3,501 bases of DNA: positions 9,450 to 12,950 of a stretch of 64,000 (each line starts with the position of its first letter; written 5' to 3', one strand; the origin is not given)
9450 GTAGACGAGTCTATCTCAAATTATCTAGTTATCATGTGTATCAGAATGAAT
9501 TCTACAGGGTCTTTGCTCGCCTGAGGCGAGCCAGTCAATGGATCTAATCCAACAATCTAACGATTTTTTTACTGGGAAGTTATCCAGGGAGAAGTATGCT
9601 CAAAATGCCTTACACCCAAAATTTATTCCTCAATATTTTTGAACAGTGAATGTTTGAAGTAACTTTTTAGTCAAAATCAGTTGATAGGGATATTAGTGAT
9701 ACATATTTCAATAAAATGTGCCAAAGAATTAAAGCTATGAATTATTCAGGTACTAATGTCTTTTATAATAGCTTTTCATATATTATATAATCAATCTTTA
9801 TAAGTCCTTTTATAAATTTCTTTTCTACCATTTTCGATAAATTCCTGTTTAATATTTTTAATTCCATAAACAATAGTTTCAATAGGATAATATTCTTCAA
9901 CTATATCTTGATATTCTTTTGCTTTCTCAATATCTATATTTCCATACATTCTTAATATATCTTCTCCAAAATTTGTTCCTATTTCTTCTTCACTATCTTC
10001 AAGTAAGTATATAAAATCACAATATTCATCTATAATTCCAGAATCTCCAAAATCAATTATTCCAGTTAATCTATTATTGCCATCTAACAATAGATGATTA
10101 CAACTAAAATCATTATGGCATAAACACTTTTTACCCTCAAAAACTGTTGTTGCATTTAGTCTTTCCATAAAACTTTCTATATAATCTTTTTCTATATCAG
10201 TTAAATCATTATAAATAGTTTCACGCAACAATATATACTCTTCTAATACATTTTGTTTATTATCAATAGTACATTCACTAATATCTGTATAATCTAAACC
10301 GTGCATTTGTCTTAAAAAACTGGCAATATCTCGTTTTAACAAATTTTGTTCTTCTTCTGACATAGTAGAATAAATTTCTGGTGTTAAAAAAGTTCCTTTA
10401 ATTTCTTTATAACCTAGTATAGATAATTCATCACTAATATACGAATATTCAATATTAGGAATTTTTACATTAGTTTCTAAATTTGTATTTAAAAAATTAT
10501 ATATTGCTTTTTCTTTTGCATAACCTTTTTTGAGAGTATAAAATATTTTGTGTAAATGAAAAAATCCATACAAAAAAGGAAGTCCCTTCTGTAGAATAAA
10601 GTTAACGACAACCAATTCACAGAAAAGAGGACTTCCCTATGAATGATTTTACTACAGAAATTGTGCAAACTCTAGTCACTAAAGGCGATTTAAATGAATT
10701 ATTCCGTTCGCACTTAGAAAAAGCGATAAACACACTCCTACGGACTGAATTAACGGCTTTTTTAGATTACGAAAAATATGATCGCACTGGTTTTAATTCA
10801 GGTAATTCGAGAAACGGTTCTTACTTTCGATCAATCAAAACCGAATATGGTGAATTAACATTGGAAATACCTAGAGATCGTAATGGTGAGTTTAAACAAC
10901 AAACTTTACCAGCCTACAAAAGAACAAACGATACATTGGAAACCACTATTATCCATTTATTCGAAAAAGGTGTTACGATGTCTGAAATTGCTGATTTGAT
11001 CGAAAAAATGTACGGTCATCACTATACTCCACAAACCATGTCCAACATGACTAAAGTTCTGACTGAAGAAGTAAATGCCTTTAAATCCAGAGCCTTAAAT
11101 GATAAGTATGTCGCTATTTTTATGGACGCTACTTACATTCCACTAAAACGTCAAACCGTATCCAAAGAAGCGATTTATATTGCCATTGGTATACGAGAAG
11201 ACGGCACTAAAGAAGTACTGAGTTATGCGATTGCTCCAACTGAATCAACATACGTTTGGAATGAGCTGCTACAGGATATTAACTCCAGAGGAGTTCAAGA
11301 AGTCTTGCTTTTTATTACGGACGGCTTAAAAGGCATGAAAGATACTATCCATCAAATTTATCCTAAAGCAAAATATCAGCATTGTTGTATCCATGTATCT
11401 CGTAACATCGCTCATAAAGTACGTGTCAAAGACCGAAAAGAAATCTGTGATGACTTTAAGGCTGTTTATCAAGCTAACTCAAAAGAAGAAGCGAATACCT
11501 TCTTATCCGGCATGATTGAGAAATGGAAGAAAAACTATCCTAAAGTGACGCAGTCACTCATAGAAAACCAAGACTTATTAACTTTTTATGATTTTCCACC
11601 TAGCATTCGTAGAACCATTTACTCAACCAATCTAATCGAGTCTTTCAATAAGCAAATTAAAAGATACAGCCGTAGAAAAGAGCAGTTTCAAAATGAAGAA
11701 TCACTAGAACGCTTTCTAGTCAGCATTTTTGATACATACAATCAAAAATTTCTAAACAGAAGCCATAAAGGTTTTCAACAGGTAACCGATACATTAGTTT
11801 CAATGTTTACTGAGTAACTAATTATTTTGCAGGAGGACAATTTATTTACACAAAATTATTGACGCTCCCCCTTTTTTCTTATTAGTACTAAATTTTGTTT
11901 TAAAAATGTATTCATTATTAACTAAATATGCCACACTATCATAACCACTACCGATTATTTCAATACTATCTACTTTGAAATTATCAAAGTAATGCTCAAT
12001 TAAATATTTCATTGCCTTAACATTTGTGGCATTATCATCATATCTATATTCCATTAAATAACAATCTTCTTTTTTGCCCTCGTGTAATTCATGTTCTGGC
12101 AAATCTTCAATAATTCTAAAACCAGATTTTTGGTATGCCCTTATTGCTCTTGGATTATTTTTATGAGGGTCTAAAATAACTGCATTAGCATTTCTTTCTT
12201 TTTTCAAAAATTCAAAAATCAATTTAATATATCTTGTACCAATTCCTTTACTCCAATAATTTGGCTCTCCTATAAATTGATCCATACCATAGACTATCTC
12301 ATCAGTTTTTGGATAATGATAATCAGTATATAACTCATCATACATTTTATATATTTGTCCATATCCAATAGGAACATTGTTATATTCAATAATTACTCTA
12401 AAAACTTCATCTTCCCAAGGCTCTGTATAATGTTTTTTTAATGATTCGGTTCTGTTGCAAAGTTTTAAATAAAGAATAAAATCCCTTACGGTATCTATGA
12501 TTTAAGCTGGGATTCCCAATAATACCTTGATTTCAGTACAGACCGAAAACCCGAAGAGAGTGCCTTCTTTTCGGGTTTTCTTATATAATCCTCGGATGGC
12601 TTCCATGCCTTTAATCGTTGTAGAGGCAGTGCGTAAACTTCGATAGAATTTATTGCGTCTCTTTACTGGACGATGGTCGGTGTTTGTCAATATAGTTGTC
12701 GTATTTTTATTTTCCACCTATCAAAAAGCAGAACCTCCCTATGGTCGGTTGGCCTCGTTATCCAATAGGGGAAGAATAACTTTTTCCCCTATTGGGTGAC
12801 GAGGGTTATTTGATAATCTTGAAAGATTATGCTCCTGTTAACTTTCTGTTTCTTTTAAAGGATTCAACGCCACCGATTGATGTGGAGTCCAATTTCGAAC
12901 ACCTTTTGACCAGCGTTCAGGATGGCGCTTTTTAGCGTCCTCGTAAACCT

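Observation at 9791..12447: Bifunctional gentamicin-resistance gene aac(6')-Ie-aph(2'')-Ia cut exactly at its interdomain linker by an IS256-family element (8-bp duplication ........) and 5'-truncated by IS1216; an IS-initiated ORF could still express the APH(2'') domain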

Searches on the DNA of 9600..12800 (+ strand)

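Call 5: search_dna_similar(query=window:9600-12800:+, collection=plasmids, mode=near, max_rows=30)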
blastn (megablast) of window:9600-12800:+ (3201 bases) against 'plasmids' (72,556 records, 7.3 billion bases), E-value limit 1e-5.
Records with a match: 2263; places in all: 9123; records where one place covers at least 80% of the query: 13.
Best place of each record, by identity: >=99% 1358; 95-99% 616; 90-95% 36; 80-90% 216; 60-80% 37.
By first word of the organism name: Enterococcus 1618; Staphylococcus 229; Lactococcus 200; Listeria 88; Streptococcus 20; Ligilactobacillus 20; Vagococcus 15; Pediococcus 12; Tetragenococcus 12; Latilactobacillus 8; and 20 more.
By predicted mobility (MOB-suite, as given by PLSDB): mobilizable 944; non-mobilizable 729; conjugative 590.
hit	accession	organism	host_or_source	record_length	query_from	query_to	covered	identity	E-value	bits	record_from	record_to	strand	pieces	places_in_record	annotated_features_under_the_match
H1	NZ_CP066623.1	Enterococcus faecium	Homo sapiens,cell culture,rectal swab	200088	152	3201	95%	100.0%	0e+0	6069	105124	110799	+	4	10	aac(6')-Ie/aph(2'')-Ia: bifunctional aminoglycoside N-acetyltransferase ... | AAC(6')-Ie-APH(2'')-Ia ...: aminoglycoside bifunctional resistance protein | IS256-like element ISEf1 family transposase | IS256-like element IS256 family transposase | IS6-like element IS1216 family transposase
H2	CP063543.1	Enterococcus faecium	Homo sapiens,rectal swab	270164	152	3201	95%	99.9%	0e+0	5642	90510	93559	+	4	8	IS256-like element ISEf1 family transposase | AAC(6')-Ie-APH(2'')-Ia ...: aminoglycoside bifunctional resistance protein (x2)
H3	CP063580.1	Enterococcus faecium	Homo sapiens,rectal swab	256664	152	3201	95%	99.9%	0e+0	5642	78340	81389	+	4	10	IS256-like element ISEf1 family transposase | AAC(6')-Ie-APH(2'')-Ia ...: aminoglycoside bifunctional resistance protein (x2)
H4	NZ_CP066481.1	Enterococcus faecium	Homo sapiens,cell culture,rectal swab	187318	152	3201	95%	99.9%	0e+0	5612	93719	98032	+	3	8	aac(6')-Ie/aph(2'')-Ia: bifunctional aminoglycoside N-acetyltransferase ... | AAC(6')-Ie-APH(2'')-Ia ...: aminoglycoside bifunctional resistance protein | IS256-like element ISEf1 family transposase | IS256-like element IS256 family transposase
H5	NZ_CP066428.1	Enterococcus faecium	Homo sapiens,cell culture,rectal swab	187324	152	3201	95%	99.9%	0e+0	5612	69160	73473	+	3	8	aac(6')-Ie/aph(2'')-Ia: bifunctional aminoglycoside N-acetyltransferase ... | AAC(6')-Ie-APH(2'')-Ia ...: aminoglycoside bifunctional resistance protein | IS256-like element ISEf1 family transposase | IS256-like element IS256 family transposase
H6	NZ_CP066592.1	Enterococcus faecium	Homo sapiens,cell culture,rectal swab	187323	152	3201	95%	99.9%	0e+0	5612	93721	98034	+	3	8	aac(6')-Ie/aph(2'')-Ia: bifunctional aminoglycoside N-acetyltransferase ... | AAC(6')-Ie-APH(2'')-Ia ...: aminoglycoside bifunctional resistance protein | IS256-like element ISEf1 family transposase | IS256-like element IS256 family transposase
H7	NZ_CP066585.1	Enterococcus faecium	Homo sapiens,cell culture,rectal swab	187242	152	3201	95%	99.8%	0e+0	5599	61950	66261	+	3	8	aac(6')-Ie/aph(2'')-Ia: bifunctional aminoglycoside N-acetyltransferase ... | AAC(6')-Ie-APH(2'')-Ia ...: aminoglycoside bifunctional resistance protein | IS256-like element IS256 family transposase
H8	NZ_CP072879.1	Enterococcus faecium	stream/river surface water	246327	152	2848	84%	99.9%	0e+0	4964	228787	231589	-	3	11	AAC(6')-Ie-APH(2'')-Ia ...: aminoglycoside bifunctional resistance protein | aph(2'')-Ia: aminoglycoside O-phosphotransferase APH(2'')-Ia | aac(6')-Ie/aph(2'')-Ia: bifunctional aminoglycoside N-acetyltransferase ... | IS256-like element ISEf1 family transposase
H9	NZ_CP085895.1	Enterococcus faecium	Homo sapiens,cell culture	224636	264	3079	82%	99.6%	0e+0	4803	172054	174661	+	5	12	IS256-like element ISEf1 family transposase | AAC(6')-Ie-APH(2'')-Ia ...: aminoglycoside bifunctional resistance protein | GNAT family N-acetyltransferase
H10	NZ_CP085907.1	Enterococcus faecium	Homo sapiens,cell culture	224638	264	3079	82%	99.6%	0e+0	4797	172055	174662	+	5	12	IS256-like element ISEf1 family transposase | AAC(6')-Ie-APH(2'')-Ia ...: aminoglycoside bifunctional resistance protein | GNAT family N-acetyltransferase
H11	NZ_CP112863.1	Enterococcus faecium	Homo sapiens,clinical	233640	152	3201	83%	91.1%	0e+0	3944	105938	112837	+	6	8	IS256-like element IS16 family transposase | IS256-like element IS256 family transposase | IS256 family transposase | IS6-like element IS1216 family transposase | AAC(6')-Ie-APH(2'')-Ia ...: aminoglycoside bifunctional resistance protein (x2)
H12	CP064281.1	Enterococcus faecium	Homo sapiens,cell culture,clinical ...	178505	152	3201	83%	91.1%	0e+0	3916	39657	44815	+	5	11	AAC(6')-Ie-APH(2'')-Ia ...: aminoglycoside bifunctional resistance protein (x2)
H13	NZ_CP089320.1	Enterococcus faecium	Homo sapiens,blood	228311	152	3201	83%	91.1%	0e+0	3918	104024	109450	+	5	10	IS256-like element ISEfm2 family transposase | IS256 family transposase | AAC(6')-Ie-APH(2'')-Ia ...: aminoglycoside bifunctional resistance protein (x2) | IS6-like element IS1216 family transposase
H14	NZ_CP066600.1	Enterococcus faecium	Homo sapiens,cell culture,rectal swab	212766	556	3079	72%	99.0%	0e+0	4153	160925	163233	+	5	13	none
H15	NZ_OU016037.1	Enterococcus faecium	Homo sapiens,Superficial wound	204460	152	3079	79%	89.8%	0e+0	3256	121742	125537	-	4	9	bifunctional aminoglycoside N-acetyltransferase ... | AAC(6')-Ie-APH(2'')-Ia ...: aminoglycoside bifunctional resistance protein | aac(6')-Ie/aph(2'')-Ia: bifunctional aminoglycoside N-acetyltransferase ... | IS256 family transposase | IS6-like element IS1216 family transposase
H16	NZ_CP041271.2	Enterococcus faecium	Homo sapiens,feces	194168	1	3201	55%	99.9%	0e+0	3244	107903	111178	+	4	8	IS1380-like element IS1678 family transposase | AAC(6')-Ie-APH(2'')-Ia ...: aminoglycoside bifunctional resistance protein | GNAT family N-acetyltransferase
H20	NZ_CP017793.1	Enterococcus faecium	Homo sapiens,Peritoneal fluid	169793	152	3201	53%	100.0%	0e+0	3180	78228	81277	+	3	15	IS256-like element ISEf1 family transposase | AAC(6')-Ie-APH(2'')-Ia ...: aminoglycoside bifunctional resistance protein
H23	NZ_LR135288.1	Enterococcus faecium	-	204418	152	3201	53%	100.0%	0e+0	3163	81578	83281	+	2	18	aac(6')-Ie/aph(2'')-Ia: bifunctional aminoglycoside N-acetyltransferase ... | AAC(6')-Ie-APH(2'')-Ia ...: aminoglycoside bifunctional resistance protein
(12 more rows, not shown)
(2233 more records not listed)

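Call 7: get_annotated_region(hit=H20, flank=6000)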
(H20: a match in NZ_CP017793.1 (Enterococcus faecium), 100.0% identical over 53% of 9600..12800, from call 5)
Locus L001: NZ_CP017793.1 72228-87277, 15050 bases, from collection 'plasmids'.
description: Enterococcus faecium strain E240 plasmid unnamed1, complete sequence
organism: Enterococcus faecium (NCBI taxid 1352)
taxonomy: Bacteria; Bacillota; Bacilli; Lactobacillales; Enterococcaceae; Enterococcus; Enterococcus faecium
host: -; source: Homo sapiens,Peritoneal fluid; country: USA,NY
typing (MOB-suite, as given by PLSDB): non-mobilizable; replicon rep_cluster_893,rep_cluster_943
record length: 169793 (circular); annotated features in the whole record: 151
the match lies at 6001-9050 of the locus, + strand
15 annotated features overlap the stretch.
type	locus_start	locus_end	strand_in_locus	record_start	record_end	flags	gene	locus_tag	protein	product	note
CDS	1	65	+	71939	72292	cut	tnpB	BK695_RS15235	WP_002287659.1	IS66 family insertion sequence element accessory protein TnpB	-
CDS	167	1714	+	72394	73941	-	-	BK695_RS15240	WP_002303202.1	IS66 family transposase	-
CDS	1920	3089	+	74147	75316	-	-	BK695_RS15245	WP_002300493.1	IS256 family transposase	-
CDS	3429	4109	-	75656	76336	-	-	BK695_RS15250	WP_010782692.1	IS6-like element IS1216 family transposase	GO:0006313 - DNA transposition [Evidence IEA]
CDS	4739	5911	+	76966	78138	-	-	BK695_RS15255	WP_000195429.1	IS256-like element IS256 family transposase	GO:0006313 - DNA transposition [Evidence IEA]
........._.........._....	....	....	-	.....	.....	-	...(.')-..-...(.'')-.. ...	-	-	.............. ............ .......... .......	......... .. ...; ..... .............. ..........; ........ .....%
CDS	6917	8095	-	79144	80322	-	-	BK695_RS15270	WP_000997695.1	IS256-like element ISEf1 family transposase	GO:0006313 - DNA transposition [Evidence IEA]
CDS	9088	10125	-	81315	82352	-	-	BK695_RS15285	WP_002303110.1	IS3 family transposase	-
CDS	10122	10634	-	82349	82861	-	-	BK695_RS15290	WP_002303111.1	transposase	GO:0006313 - DNA transposition [Evidence IEA]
CDS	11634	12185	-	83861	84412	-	-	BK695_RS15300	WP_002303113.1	DUF334 domain-containing protein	-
CDS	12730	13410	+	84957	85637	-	-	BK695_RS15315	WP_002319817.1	IS6-like element ISS1N family transposase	GO:0006313 - DNA transposition [Evidence IEA]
CDS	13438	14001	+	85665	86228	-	-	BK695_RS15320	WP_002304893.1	recombinase family protein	GO:0006310 - DNA recombination [Evidence IEA]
CDS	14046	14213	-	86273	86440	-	-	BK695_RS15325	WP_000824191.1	hypothetical protein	-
CDS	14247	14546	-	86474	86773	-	-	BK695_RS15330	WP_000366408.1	BRCT domain-containing protein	-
CDS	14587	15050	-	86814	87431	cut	-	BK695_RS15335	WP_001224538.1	recombinase family protein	GO:0006310 - DNA recombination [Evidence IEA]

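Call 8: get_annotated_region(hit=H23, flank=6000)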
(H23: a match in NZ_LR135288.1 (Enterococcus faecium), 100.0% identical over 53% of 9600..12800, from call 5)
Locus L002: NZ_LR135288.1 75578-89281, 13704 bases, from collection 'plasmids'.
description: Enterococcus faecium isolate E7199 plasmid 2
organism: Enterococcus faecium (NCBI taxid 1352)
taxonomy: Bacteria; Bacillota; Bacilli; Lactobacillales; Enterococcaceae; Enterococcus; Enterococcus faecium
host: -; source: -; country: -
typing (MOB-suite, as given by PLSDB): non-mobilizable; replicon rep_cluster_893
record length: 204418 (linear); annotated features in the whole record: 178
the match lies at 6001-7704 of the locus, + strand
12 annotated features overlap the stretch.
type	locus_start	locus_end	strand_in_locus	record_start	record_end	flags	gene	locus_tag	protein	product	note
CDS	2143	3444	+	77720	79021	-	-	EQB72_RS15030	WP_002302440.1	ISL3 family transposase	-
CDS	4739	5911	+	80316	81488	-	-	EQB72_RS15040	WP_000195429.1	IS256-like element IS256 family transposase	GO:0006313 - DNA transposition [Evidence IEA]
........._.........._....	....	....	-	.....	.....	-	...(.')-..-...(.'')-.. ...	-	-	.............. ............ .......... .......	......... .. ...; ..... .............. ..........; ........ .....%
predicted_resistance_gene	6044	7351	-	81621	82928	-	aac(6')-Ie/aph(2'')-Ia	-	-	bifunctional aminoglycoside N-acetyltransferase AAC(6')-Ie/aminoglycoside O-phosphotransferase APH(2'')-Ia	predicted by amrfinderplus; class AMINOGLYCOSIDE; identity 100.0%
CDS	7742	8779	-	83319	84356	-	-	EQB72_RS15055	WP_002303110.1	IS3 family transposase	-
CDS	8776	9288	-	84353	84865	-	-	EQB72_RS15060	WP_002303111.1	transposase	GO:0006313 - DNA transposition [Evidence IEA]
CDS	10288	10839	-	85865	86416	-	-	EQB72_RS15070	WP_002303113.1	DUF334 domain-containing protein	-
CDS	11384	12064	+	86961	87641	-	-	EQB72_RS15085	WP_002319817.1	IS6-like element ISS1N family transposase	GO:0006313 - DNA transposition [Evidence IEA]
CDS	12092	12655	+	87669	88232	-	-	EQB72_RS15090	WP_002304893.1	recombinase family protein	GO:0006310 - DNA recombination [Evidence IEA]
CDS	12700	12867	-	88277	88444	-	-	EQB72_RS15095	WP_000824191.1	hypothetical protein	-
CDS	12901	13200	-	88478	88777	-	-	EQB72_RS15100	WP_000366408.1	BRCT domain-containing protein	-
CDS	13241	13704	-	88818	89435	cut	-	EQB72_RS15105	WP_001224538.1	recombinase family protein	GO:0006310 - DNA recombination [Evidence IEA]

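Call 34: search_dna_similar(query=window:10492-10571:+, collection=plasmids, mode=near, max_rows=40)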
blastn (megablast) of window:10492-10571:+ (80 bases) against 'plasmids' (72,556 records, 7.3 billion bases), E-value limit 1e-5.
Records with a match: 791; places in all: 1276; records where one place covers at least 80% of the query: 1.
Best place of each record, by identity: >=99% 632; 95-99% 135; 90-95% 24.
By first word of the organism name: Enterococcus 533; Staphylococcus 226; Lactococcus 6; Mammaliicoccus 6; Ligilactobacillus 4; Macrococcoides 2; Glaesserella 2; Clostridium 2; Klebsiella 2; Salmonella 2; and 6 more.
By predicted mobility (MOB-suite, as given by PLSDB): conjugative 383; mobilizable 214; non-mobilizable 194.
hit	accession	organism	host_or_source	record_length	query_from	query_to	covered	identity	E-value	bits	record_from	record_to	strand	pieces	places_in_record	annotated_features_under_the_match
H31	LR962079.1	Enterococcus faecalis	-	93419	1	70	88%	90.0%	4e-16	90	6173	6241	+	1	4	none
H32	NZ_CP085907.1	Enterococcus faecium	Homo sapiens,cell culture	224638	29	80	65%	90.4%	5e-10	69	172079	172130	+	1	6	none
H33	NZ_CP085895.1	Enterococcus faecium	Homo sapiens,cell culture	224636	29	80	65%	90.4%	5e-10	69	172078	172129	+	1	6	none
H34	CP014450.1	Enterococcus faecium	Homo sapiens,feces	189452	33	80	60%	94.0%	1e-11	75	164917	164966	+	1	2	none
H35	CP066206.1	Enterococcus faecium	Homo sapiens,Rectal swab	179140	33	80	60%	94.0%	1e-11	75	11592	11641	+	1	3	none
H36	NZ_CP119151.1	Enterococcus faecium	EQA test strain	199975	36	80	56%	100.0%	2e-14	84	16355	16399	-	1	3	none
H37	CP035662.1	Enterococcus faecium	Homo sapiens,isolate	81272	35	80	57%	97.8%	2e-13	81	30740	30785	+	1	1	none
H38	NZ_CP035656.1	Enterococcus faecium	Homo sapiens,isolate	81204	35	80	57%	97.8%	2e-13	81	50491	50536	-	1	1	none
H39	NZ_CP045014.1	Enterococcus faecium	Oreochromis niloticus,bacterial ...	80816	35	80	57%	97.8%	2e-13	81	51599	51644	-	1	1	none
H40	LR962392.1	Enterococcus faecalis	-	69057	34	80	59%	93.9%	4e-11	73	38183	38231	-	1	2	none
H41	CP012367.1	Enterococcus durans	-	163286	35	80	57%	95.8%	3e-12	77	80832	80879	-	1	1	none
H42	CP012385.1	Enterococcus durans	-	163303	35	80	57%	95.8%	3e-12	77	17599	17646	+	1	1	none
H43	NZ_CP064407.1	Enterococcus faecium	Homo sapiens,Rectal Swab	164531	35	80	57%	95.8%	3e-12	77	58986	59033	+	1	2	none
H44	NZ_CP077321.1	Enterococcus durans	-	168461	35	80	57%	95.8%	3e-12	77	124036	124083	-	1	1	none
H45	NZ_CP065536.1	Enterococcus durans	Dried milk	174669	35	80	57%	95.8%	3e-12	77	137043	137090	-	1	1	none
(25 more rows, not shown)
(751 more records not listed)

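Call 35: search_dna_similar(query=window:12408-12487:+, collection=plasmids, mode=near, max_rows=15)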
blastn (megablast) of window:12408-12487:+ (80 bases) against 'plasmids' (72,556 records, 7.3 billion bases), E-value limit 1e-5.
Records with a match: 1816; places in all: 6894; records where one place covers at least 80% of the query: 101.
Best place of each record, by identity: >=99% 1162; 95-99% 537; 90-95% 114; 80-90% 3.
By first word of the organism name: Enterococcus 1491; Lactococcus 183; Staphylococcus 23; Streptococcus 20; Ligilactobacillus 20; Listeria 20; Vagococcus 15; Tetragenococcus 12; Latilactobacillus 8; Lactiplantibacillus 5; and 11 more.
By predicted mobility (MOB-suite, as given by PLSDB): mobilizable 730; non-mobilizable 666; conjugative 420.
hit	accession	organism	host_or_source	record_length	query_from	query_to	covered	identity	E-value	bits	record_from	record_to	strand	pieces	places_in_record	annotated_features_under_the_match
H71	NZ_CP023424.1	Enterococcus faecium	Homo sapiens,blood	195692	1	80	100%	100.0%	6e-34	148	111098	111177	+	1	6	none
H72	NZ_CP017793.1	Enterococcus faecium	Homo sapiens,Peritoneal fluid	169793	1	80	100%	100.0%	6e-34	148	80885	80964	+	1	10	none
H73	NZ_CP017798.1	Enterococcus faecium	Homo sapiens,Peritoneal fluid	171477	1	80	100%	100.0%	6e-34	148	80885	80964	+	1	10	none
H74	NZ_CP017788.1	Enterococcus faecium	Homo sapiens,wound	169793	1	80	100%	100.0%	6e-34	148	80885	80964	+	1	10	none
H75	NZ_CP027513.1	Enterococcus faecium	Homo sapiens,blood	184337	1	80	100%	100.0%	6e-34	148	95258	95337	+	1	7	aac(6')-Ie/aph(2'')-Ia: bifunctional aminoglycoside N-acetyltransferase ...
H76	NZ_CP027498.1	Enterococcus faecium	Homo sapiens,not_blood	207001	1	80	100%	100.0%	6e-34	148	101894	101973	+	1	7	aac(6')-Ie/aph(2'')-Ia: bifunctional aminoglycoside N-acetyltransferase ...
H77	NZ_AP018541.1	Enterococcus faecalis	-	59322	1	80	100%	100.0%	6e-34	148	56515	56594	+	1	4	none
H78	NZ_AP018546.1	Enterococcus faecalis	Homo sapiens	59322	1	80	100%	100.0%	6e-34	148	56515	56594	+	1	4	none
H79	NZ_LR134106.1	Enterococcus faecium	-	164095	1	80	100%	100.0%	6e-34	148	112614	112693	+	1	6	none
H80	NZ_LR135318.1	Enterococcus faecium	-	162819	1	80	100%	100.0%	6e-34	148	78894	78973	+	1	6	none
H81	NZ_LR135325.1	Enterococcus faecium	-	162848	1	80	100%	100.0%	6e-34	148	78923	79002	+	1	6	none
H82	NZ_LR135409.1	Enterococcus faecium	-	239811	1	80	100%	100.0%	6e-34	148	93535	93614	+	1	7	aac(6')-Ie/aph(2'')-Ia: bifunctional aminoglycoside N-acetyltransferase ...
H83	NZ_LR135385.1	Enterococcus faecium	-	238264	1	80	100%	100.0%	6e-34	148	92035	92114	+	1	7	aac(6')-Ie/aph(2'')-Ia: bifunctional aminoglycoside N-acetyltransferase ...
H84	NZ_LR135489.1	Enterococcus faecium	-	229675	1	80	100%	100.0%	6e-34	148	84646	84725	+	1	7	none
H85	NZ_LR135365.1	Enterococcus faecium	-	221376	1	80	100%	100.0%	6e-34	148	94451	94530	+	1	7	aac(6')-Ie/aph(2'')-Ia: bifunctional aminoglycoside N-acetyltransferase ...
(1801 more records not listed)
